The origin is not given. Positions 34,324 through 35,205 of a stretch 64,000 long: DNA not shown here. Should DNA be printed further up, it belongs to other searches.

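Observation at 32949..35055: Pyruvoyl-type arginine decarboxylase next to an APC antiporter: a Chlamydia-like arginine/agmatine acid-resistance module in an alphaproteobacterial context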

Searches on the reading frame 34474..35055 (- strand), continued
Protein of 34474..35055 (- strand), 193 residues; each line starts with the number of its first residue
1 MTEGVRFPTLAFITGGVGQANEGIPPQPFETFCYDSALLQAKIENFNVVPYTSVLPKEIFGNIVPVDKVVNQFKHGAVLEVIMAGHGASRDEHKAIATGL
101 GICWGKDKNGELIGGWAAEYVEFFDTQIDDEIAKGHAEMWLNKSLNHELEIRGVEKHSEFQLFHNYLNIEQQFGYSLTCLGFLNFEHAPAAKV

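Call 23: find_related_loci(query=A2, collection=genome_contigs, flank=7000)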
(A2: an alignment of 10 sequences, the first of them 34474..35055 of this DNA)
Query A2 (193 aa) in genome_contigs; peptide patterns used: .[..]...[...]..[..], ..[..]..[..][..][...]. (x = any residue, [..] = any of these).
570 stretches matched a pattern; 550 encode a relative of the query (tblastn E <= 1e-3); the best 80 are kept; 80 distinct loci.
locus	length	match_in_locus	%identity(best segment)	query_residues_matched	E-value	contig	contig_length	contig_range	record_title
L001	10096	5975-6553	99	1-193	9e-130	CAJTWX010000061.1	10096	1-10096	MAG TPA_asm: uncultured Alphaproteobacteria bacterium isolate MGBC117992 genome assembly, contig: MGBC117992.61, whole g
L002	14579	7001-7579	97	1-193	7e-129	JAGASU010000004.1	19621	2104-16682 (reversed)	MAG: Alphaproteobacteria bacterium isolate RGIG8741 Water_deer_Colon-4__c10518, whole genome shotgun sequence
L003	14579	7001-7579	97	1-193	7e-129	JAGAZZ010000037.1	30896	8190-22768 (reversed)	MAG: Alphaproteobacteria bacterium isolate RGIG8928 Water_deer_Rectum-1__c235660, whole genome shotgun sequence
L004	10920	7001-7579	95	1-193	7e-126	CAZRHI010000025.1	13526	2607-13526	MAG TPA_asm: uncultured Acetobacter sp. isolate SRP199465_co2_2 genome assembly, contig: NODE_14191_length_13526_cov_6.0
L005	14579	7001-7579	95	1-193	1e-125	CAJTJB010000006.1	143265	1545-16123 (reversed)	MAG TPA_asm: uncultured Alphaproteobacteria bacterium isolate MGBC103325 genome assembly, contig: MGBC103325.6, whole ge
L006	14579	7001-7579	93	1-193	2e-124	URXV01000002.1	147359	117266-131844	uncultured Rickettsiales bacterium isolate UMGS1453 genome assembly, contig: NODE_14_length_147359_cov_7.272722, whole g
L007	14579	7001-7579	92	1-193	3e-123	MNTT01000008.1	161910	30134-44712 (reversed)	MAG: Acetobacter sp. 46_36 Ley3_66761_scaffold_426, whole genome shotgun sequence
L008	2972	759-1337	92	1-193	9e-128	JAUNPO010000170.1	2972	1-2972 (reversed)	MAG: Pseudomonadota bacterium isolate S36M_St_32 NODE_16295_length_2972_cov_4.413096, whole genome shotgun sequence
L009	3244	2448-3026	92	1-193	3e-127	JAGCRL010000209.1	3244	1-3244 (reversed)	MAG: Alphaproteobacteria bacterium isolate RGIG10055 Yak_Rumen-1__c1863810, whole genome shotgun sequence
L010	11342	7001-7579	92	1-193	4e-123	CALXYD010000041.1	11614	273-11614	MAG: uncultured Alphaproteobacteria bacterium isolate BRZ_KS__bin39 genome assembly, contig: BRZ_KS__NODE_10186_length_1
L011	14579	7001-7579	92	1-193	7e-123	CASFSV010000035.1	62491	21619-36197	uncultured Alphaproteobacteria bacterium isolate SI.O7.metabat-bins.100 genome assembly, contig: SI.O7.metabat-bins.100.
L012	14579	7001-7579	92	1-193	2e-122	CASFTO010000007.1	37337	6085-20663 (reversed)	uncultured Alphaproteobacteria bacterium isolate SI.A54.metabat-bins.112 genome assembly, contig: SI.A54.metabat-bins.11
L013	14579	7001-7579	90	1-193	5e-122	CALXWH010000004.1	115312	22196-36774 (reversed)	MAG: uncultured Alphaproteobacteria bacterium isolate BRZ_CV__bin18 genome assembly, contig: BRZ_CV__NODE_270_length_115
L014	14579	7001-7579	90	1-193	5e-122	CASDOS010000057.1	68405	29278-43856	uncultured Alphaproteobacteria bacterium isolate SI.O27.metabat-bins.10 genome assembly, contig: SI.O27.metabat-bins.10.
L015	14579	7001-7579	91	1-193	1e-121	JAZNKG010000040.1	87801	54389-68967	MAG: Alphaproteobacteria bacterium isolate T1900044677_TS20190143.MAGScoT_cleanbin_000004 SGB_1643_k141_2988755, whole g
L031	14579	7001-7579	89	1-193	1e-118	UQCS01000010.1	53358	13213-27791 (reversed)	uncultured Azospirillum sp. isolate UMGS149 genome assembly, contig: NODE_157_length_53358_cov_5.265539, whole genome sh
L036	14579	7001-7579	89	1-193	2e-118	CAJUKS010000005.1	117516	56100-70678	MAG TPA_asm: uncultured Alphaproteobacteria bacterium isolate MGBC160833 genome assembly, contig: MGBC160833.5, whole ge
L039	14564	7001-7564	90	1-188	5e-118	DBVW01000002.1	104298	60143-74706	MAG TPA_asm: Alphaproteobacteria bacterium UBA1254 UBA1254_contig_19403, whole genome shotgun sequence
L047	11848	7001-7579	89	1-193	6e-117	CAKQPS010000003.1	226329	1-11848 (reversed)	MAG: uncultured Alphaproteobacteria bacterium isolate REFINED_METABAT215_TOP10_CONTIGS_1500_ASSEMBLY_K77_MERGED__Hadza_M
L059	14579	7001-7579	87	1-193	1e-116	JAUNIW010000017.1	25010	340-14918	MAG: Pseudomonadota bacterium isolate S29M_St_20 NODE_622_length_25010_cov_6.811260, whole genome shotgun sequence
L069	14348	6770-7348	87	1-193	2e-116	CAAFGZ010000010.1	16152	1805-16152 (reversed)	MAG TPA_asm: Alphaproteobacteria bacterium, isolate HGM16772, WGS project CAAFGZ010000000 data, contig: SRS146812_107_k9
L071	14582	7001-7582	86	1-193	5e-116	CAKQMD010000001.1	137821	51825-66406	MAG: uncultured Alphaproteobacteria bacterium isolate REFINED_METABAT215_TOP10_CONTIGS_1500_ASSEMBLY_K77_MERGED__Nepal_M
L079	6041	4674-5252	87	1-193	1e-115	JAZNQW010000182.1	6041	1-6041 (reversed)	MAG: Alphaproteobacteria bacterium isolate T1900044823_TS20190289.MAGScoT_cleanbin_000011 SGB_2851_k141_77788, whole gen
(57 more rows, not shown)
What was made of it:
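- Tried and rejected: It was repeated with A2 (call 23).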

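Call 30: search_protein_families(library=pfam, proteins=[L069:5400-6893:-, L039:9165-9701:+, L079:255-1574:+, L079:1575-1958:+, L071:5568-6776:-, L059:9552-10259:-, L036:9412-9981:-, L047:5117-6427:-], max_evalue=0.01)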
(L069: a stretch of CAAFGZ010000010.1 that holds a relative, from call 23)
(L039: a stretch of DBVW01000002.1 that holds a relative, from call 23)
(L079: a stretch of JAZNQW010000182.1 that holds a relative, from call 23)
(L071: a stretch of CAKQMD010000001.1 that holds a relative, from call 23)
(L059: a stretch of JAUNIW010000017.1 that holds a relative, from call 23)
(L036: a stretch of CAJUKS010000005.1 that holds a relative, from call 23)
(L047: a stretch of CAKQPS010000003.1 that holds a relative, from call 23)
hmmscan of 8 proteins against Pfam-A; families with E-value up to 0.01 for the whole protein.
L069:5400-6893:- (497 aa): 1 family
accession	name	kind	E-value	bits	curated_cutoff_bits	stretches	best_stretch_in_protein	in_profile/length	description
PF04966.18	OprB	-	7.7e-17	62.2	22.9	1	364-495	221-370/372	Carbohydrate-selective porin, OprB family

L039:9165-9701:+ (178 aa): 0 families

L079:255-1574:+ (439 aa): 9 families
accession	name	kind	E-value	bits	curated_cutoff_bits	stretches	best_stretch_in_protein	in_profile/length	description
PF16360.10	GTP-bdg_M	-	1.1e-29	103.2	29.5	1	119-198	1-79/79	GTP-binding GTPase Middle Region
PF13167.11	GTP-bdg_N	-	1.9e-26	92.9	25.4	1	30-116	2-88/89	GTP-binding GTPase N-terminal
PF01926.29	MMR_HSR1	-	8.7e-20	71.4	21.9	1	206-328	2-113/113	50S ribosome-binding GTPase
PF19275.4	HflX_C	-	1.5e-07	31.9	26.4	1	343-405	5-67/102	HflX C-terminal domain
PF03193.22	RsgA_GTPase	-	4.5e-06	27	30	0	201-230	104-133/174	RsgA GTPase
PF02421.24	FeoB_N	-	4.3e-05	23.5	27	1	206-288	3-76/156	Ferrous iron transport protein B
PF00005.33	ABC_tran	-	0.00093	20.2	25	1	205-321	13-102/137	ABC transporter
PF00350.29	Dynamin_N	-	0.0059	17.1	27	0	206-240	1-35/168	Dynamin family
PF16897.10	MMR_HSR1_Xtn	-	0.0086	16.5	35.2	0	322-368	55-100/106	C-terminal region of MMR_HSR1 domain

L079:1575-1958:+ (127 aa): 0 families

L071:5568-6776:- (402 aa): 4 families
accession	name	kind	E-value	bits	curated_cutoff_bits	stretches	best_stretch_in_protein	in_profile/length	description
PF16576.10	HlyD_D23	-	3.3e-17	62.9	30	2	101-288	56-213/214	Barrel-sandwich domain of CusB or HlyD membrane-fusion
PF13437.12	HlyD_3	-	2.3e-13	51.2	22.2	2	171-286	1-106/106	HlyD family secretion protein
PF02321.23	OEP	-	0.00014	22.2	22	1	100-171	115-186/187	Outer membrane efflux protein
PF13533.13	Biotin_lipoyl_2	-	0.007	16.6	29.8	0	63-93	2-32/32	Biotin-lipoyl like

L059:9552-10259:- (235 aa): 5 families
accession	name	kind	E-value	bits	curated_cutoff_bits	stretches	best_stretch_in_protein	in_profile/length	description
PF02230.22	Abhydrolase_2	-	6.3e-28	98.5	23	1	15-229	13-215/217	Phospholipase/Carboxylesterase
PF01738.24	DLH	-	7.2e-07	29.4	21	1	85-218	59-191/217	Dienelactone hydrolase family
PF00326.27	Peptidase_S9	-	8.1e-06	25.9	22.6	1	164-217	138-191/213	Prolyl oligopeptidase family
PF20434.5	BD-FAE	-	9.7e-06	25.7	26.8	0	108-144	75-111/215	BD-FAE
PF03959.19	FSH1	-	0.0016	18.6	21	1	19-190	7-180/211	Serine hydrolase (FSH1)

L036:9412-9981:- (189 aa): 0 families

L047:5117-6427:- (436 aa): 1 family
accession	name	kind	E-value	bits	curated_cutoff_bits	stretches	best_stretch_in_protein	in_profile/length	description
PF07382.16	HC2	-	0.00086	19.9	40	1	235-338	36-143/194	Histone H1-like nucleoprotein HC2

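Call 46: list_cluster_members(proteins=[window:34474-35055:-, window:32949-34421:-, P0271, P0272, P0275, P0276, P0277])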
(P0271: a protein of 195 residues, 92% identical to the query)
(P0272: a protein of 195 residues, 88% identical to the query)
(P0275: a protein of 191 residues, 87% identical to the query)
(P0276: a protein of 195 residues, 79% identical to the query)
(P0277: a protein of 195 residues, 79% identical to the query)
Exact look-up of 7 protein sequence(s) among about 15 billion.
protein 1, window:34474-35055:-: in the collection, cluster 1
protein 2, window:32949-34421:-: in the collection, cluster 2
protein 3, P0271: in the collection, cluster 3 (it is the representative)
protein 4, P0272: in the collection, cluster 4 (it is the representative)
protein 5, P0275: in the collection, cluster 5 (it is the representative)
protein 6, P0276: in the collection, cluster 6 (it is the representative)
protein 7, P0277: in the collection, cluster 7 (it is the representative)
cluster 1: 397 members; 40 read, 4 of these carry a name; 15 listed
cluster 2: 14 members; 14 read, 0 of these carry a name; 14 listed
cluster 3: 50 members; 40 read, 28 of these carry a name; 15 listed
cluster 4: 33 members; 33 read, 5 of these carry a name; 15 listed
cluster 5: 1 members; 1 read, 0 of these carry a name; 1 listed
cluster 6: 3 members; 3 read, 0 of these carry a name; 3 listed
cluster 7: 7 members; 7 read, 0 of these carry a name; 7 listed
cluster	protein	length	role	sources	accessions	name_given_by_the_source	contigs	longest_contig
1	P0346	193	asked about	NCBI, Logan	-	-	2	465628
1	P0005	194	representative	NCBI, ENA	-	-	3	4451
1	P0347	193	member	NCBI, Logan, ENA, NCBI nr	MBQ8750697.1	MAG: pyruvoyl-dependent arginine decarboxylase [Alphaproteobacteria bacterium] | pyruvoyl-dependent arginine decarboxylase [Alphaproteobacteria bacterium]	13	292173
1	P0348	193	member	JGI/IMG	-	arginine decarboxylase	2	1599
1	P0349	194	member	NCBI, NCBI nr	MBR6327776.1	MAG: pyruvoyl-dependent arginine decarboxylase [Alphaproteobacteria bacterium] | pyruvoyl-dependent arginine decarboxylase [Alphaproteobacteria bacterium]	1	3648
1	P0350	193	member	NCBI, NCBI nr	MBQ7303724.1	MAG: pyruvoyl-dependent arginine decarboxylase [Alphaproteobacteria bacterium] | pyruvoyl-dependent arginine decarboxylase [Alphaproteobacteria bacterium]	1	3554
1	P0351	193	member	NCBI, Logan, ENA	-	-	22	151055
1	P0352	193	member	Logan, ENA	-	-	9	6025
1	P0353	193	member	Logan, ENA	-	-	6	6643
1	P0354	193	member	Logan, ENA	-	-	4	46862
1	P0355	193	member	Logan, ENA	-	-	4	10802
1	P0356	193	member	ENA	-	-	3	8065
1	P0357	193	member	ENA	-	-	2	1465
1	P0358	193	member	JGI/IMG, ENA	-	-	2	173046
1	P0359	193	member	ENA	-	-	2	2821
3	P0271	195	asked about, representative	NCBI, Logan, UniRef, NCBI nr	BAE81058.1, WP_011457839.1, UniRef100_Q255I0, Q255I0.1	hypothetical protein CF0286 [Chlamydia felis Fe/C-56] | Pyruvoyl-dependent arginine decarboxylase AaxB n=1 Tax=Chlamydia felis (strain Fe/C-56) ... | pyruvoyl-dependent arginine decarboxylase [Chlamydia felis]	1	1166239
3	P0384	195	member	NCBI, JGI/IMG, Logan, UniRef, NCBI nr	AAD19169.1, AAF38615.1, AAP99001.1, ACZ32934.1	hypothetical protein CpB1072 [Chlamydia pneumoniae TW-183] | Pyruvoyl-dependent arginine decarboxylase AaxB n=2 Tax=Chlamydia pneumoniae TaxID=83558 ... | pyruvoyl-dependent arginine decarboxylase AaxB [Chlamydia pneumoniae]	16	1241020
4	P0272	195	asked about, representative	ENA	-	-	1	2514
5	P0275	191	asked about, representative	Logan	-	-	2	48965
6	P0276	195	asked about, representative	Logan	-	-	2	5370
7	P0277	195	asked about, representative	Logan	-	-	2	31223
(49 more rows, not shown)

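Call 48: find_encoding_contigs(protein=P0384, flank=4000, max_places=1)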
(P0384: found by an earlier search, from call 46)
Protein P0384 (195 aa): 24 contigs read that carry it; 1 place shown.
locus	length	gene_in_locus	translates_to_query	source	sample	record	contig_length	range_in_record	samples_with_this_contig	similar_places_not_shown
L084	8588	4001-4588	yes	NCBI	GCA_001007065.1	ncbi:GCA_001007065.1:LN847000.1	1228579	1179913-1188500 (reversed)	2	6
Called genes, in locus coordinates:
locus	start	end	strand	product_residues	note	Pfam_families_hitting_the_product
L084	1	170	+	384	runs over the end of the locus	PF00465:Fe-ADH (weak), PF01761:DHQ_synthase, PF24621:DHQS_C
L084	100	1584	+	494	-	PF01487:DHquinase_I, PF08501:Shikimate_dh_N, PF01488:Shikimate_DH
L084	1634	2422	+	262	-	PF11019:DUF2608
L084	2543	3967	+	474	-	PF04966:OprB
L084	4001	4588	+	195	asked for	PF01862:PvlArgDC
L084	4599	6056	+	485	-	PF13520:AA_permease_2, PF00324:AA_permease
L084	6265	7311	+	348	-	PF01266:DAO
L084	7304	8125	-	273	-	-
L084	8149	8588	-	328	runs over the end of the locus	PF00056:Ldh_1_N, PF02866:Ldh_1_C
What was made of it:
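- These are database entries named AaxB, e.g. AAD19169.1 (call 46), taken from the aaxA-aaxB-aaxC locus (call 48).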

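Call 63: search_protein_families(library=ncbifam, proteins=[P0384, L084:4599-6056:+, L084:2543-3967:+, L031:5593-6822:-], max_evalue=0.001)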
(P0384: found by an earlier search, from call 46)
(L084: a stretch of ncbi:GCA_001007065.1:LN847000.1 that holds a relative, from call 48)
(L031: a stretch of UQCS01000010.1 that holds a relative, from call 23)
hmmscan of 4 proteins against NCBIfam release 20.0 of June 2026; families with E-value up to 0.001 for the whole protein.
P0384 (195 aa): 2 families
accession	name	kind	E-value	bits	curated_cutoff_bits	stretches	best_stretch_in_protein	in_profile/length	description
TIGR00286.1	TIGR00286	equivalog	3.9e-07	29.9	106.95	1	32-147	20-120/152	pyruvoyl-dependent arginine decarboxylase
NF009064.0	PRK12398.1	equivalog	6e-07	29.6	207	1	11-160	10-147/165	pyruvoyl-dependent arginine decarboxylase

L084:4599-6056:+ (485 aa): 19 families
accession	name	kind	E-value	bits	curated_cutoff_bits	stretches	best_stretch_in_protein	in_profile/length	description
TIGR00905.1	2A0302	subfamily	1e-191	637.9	409.05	1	5-485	3-473/473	basic amino acid/polyamine antiporter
TIGR03810.1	arg_ornith_anti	equivalog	7.8e-150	499.6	591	1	10-485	2-468/468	arginine-ornithine antiporter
NF040512.1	histam_anti_2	exception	3.4e-132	441.5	725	1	9-477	3-475/477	histidine-histamine antiporter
NF007929.0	PRK10644.1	equivalog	8.8e-50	169.7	574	1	5-452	4-435/445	arginine/agmatine antiporter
TIGR04298.1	his_histam_anti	equivalog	1.9e-35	123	750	1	11-442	2-424/429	histidine-histamine antiporter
NF007754.0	PRK10435.1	equivalog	1.1e-33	117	585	1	6-445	2-426/443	cadaverine/lysine antiporter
NF007938.0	PRK10655.1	equivalog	2.8e-32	112.5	409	1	6-442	3-424/438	putrescine-ornithine antiporter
TIGR00909.1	2A0306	subfamily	3.8e-32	111.7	556.8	1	8-443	2-427/429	amino acid transporter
NF053761.1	BrChAATpBcaP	equivalog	9.4e-23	81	690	1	5-450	18-456/460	branched-chain amino acid transporter BcaP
TIGR04299.1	antiport_PotE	equivalog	9.1e-20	71.2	560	1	8-438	3-418/430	putrescine-ornithine antiporter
TIGR01773.1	GABAperm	equivalog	6.7e-16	58.1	678.1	1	9-391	12-388/452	GABA permease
NF008245.0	PRK11021.1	equivalog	1.4e-12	47.4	284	1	7-437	4-402/419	L-methionine/branched-chain amino acid transporter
NF008094.0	PRK10836.1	subfamily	3.4e-10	39.3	735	1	9-390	15-398/489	amino acid permease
NF008484.0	PRK11387.1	equivalog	3.4e-09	36.2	716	1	16-442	21-445/471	S-methylmethionine permease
TIGR00913.1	2A0310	subfamily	1.1e-08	34.2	578.7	1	21-420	14-422/480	amino acid permease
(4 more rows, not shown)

L084:2543-3967:+ (474 aa): 1 family
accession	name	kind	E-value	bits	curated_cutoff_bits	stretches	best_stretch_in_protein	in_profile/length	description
NF051888.1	porinAaxAChlmd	equivalog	2.4e-240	798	600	1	37-474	1-440/440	porin AaxA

L031:5593-6822:- (409 aa): 1 family
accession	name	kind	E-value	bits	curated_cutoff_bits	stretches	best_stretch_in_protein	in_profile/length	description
NF051888.1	porinAaxAChlmd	equivalog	1.7e-91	307.5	600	1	62-407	87-438/440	porin AaxA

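Call 68: search_dna_similar(query=window:34474-35055:-, collection=plasmids, mode=protein, max_rows=15, max_evalue=0.001)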
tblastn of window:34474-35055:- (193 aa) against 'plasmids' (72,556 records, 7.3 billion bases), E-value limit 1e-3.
Records with a match: 1; places in all: 1; records where one place covers at least 80% of the query: 1.
Best place of each record, by identity: 60-80% 1.
By first word of the organism name: Lichenicola 1.
By predicted mobility (MOB-suite, as given by PLSDB): non-mobilizable 1.
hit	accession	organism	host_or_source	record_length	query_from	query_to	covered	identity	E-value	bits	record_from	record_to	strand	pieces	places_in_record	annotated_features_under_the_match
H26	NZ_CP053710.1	Lichenicola cladoniae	Cladonia borealis,cell culture,lichen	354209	1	193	100%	71.5%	6e-86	282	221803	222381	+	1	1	pyruvoyl-dependent arginine decarboxylase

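Call 69: get_annotated_region(hit=H26, flank=6000)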
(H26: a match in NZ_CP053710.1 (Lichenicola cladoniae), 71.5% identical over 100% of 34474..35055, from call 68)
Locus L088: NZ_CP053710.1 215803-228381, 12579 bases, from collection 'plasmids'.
description: Lichenicola cladoniae strain PAMC 26569 plasmid unnamed2, complete sequence
organism: Lichenicola cladoniae (NCBI taxid 1484109)
taxonomy: Bacteria; Pseudomonadota; Alphaproteobacteria; Rhodospirillales; Acetobacteraceae; Lichenicola; Lichenicola cladoniae
host: -; source: Cladonia borealis,cell culture,lichen; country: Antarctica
typing (MOB-suite, as given by PLSDB): non-mobilizable
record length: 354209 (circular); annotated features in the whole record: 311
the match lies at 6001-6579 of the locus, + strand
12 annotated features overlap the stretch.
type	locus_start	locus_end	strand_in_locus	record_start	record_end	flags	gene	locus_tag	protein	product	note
CDS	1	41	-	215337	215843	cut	-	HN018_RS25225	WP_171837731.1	GNAT family N-acetyltransferase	-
CDS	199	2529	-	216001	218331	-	-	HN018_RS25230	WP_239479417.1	Orn/Lys/Arg decarboxylase N-terminal domain-containing protein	-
CDS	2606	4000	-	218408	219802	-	-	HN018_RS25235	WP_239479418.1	outer membrane beta-barrel protein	-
CDS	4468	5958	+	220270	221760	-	-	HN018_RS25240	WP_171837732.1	basic amino acid/polyamine antiporter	GO:0015837 - amine transport [Evidence IEA]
CDS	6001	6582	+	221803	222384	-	-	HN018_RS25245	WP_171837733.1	pyruvoyl-dependent arginine decarboxylase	-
CDS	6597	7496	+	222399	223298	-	aguB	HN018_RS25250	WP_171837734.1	N-carbamoylputrescine amidase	GO:0009446 - putrescine biosynthetic process [Evidence IEA]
CDS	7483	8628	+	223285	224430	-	aguA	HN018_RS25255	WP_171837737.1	agmatine deiminase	GO:0009446 - putrescine biosynthetic process [Evidence IEA]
CDS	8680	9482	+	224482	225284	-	-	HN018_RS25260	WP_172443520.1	IS5 family transposase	-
CDS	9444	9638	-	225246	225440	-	-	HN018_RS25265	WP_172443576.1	hypothetical protein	-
CDS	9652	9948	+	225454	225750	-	-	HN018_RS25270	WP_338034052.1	hypothetical protein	-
CDS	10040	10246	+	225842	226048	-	-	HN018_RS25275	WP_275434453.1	transposase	-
CDS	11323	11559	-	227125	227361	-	-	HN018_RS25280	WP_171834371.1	hypothetical protein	-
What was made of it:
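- On the Lichenicola plasmid the enzyme lies with aguB and aguA (call 69).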

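Call 82: predict_structure(alignment_id=A3)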
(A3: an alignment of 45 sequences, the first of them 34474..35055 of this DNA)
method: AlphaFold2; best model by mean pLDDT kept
length: 193 residues; sequences in the alignment: 45
mean_pLDDT: 76.8   pTM: 0.75
mean pLDDT of the five models: 76.8, 68.5, 65.9, 60.7, 54.3
residues with pLDDT >= 90: 65; 70-90: 73; 50-70: 26; < 50: 29
segments of 3 or more residues with pLDDT < 50: 1-5, 29-52
pLDDT, mean of each block of 10 residues (from residue 1): 53 88 70 33 29 66 82 64 88 96 87 85 97 97 90 86 96 92 64 71
secondary structure, 60 per line:
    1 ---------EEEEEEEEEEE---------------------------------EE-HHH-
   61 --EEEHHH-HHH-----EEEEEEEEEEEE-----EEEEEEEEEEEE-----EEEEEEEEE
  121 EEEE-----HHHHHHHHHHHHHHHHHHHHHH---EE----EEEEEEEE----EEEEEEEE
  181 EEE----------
elements in order: E10-20 E63-65 E78-89 E95-106 E112-124 H130-151 E161-168 E173-183
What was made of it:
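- The structure model is only moderately confident, and residues 29-52 are poorly modelled (call 82).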

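Call 84: fold_search(model_id=the predicted structure, library=pdb)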
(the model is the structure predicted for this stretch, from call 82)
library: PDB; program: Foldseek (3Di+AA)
matches with E <= 10: 1194; with E <= 0.001: 9
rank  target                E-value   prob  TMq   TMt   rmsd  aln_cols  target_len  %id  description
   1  2qqd_C                1.0e-07  1.00  0.55  0.65   8.9       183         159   19  N47A mutant of Pyruvoyl-dependent Arginine Decarboxylase from Methanococcus jannashii (released 2008-03-18)
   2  2qqd_H                3.9e-07  1.00  0.57  0.70   8.9       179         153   20  N47A mutant of Pyruvoyl-dependent Arginine Decarboxylase from Methanococcus jannashii (released 2008-03-18)
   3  1n2m_E                6.9e-07  1.00  0.57  0.67   9.0       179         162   20  The S53A Proenzyme Structure of Methanococcus jannaschii. (released 2003-03-25)
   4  1n2m_D                6.9e-07  1.00  0.52  0.63   9.2       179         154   21  The S53A Proenzyme Structure of Methanococcus jannaschii. (released 2003-03-25)
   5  1n2m_F                6.9e-07  1.00  0.52  0.63   9.3       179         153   21  The S53A Proenzyme Structure of Methanococcus jannaschii. (released 2003-03-25)
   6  2qqd_F                7.7e-07  1.00  0.57  0.71   8.9       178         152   20  N47A mutant of Pyruvoyl-dependent Arginine Decarboxylase from Methanococcus jannashii (released 2008-03-18)
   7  1n2m_B                1.2e-06  1.00  0.54  0.64   9.0       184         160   17  The S53A Proenzyme Structure of Methanococcus jannaschii. (released 2003-03-25)
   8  1n2m_A                2.5e-06  1.00  0.54  0.65   9.1       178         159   21  The S53A Proenzyme Structure of Methanococcus jannaschii. (released 2003-03-25)
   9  1n2m_C                2.8e-06  1.00  0.55  0.64   9.0       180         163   21  The S53A Proenzyme Structure of Methanococcus jannaschii. (released 2003-03-25)
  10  1pya_B                1.1e-03  1.00  0.42  0.36   3.8       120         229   15  REFINED STRUCTURE OF THE PYRUVOYL-DEPENDENT HISTIDINE DECARBOXYLASE FROM LACTOBACILLUS 30A (released 1994-01-31)
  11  6nk2_B                3.7e-02  0.18  0.17  0.18  16.8       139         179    8  EphA2 LBD in complex with bA-WLA-YRPK bio peptide (released 2019-05-01)
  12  3czu_A                4.7e-02  0.18  0.17  0.18  13.0       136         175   10  Crystal structure of the human ephrin A2- ephrin A1 complex (released 2008-08-12)
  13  7uab_A                5.0e-02  0.18  0.17  0.08  17.0       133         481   14  Human pro-meprin alpha (zymogen state) (released 2022-11-02)
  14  5k9o_I                6.2e-02  0.12  0.16  0.08  17.0       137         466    6  Crystal structure of multidonor HV1-18+HD3-9 class broadly neutralizing Influenza A antibody 31.b.09 in complex with H (released 2016-12-28)
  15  6nkp_B                7.8e-02  0.14  0.18  0.19  15.5       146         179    8  EphA2 LBD in complex with bA-WLA-YSKbio peptide (released 2019-05-01)
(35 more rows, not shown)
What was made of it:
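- The fold matches PdaD (call 84).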
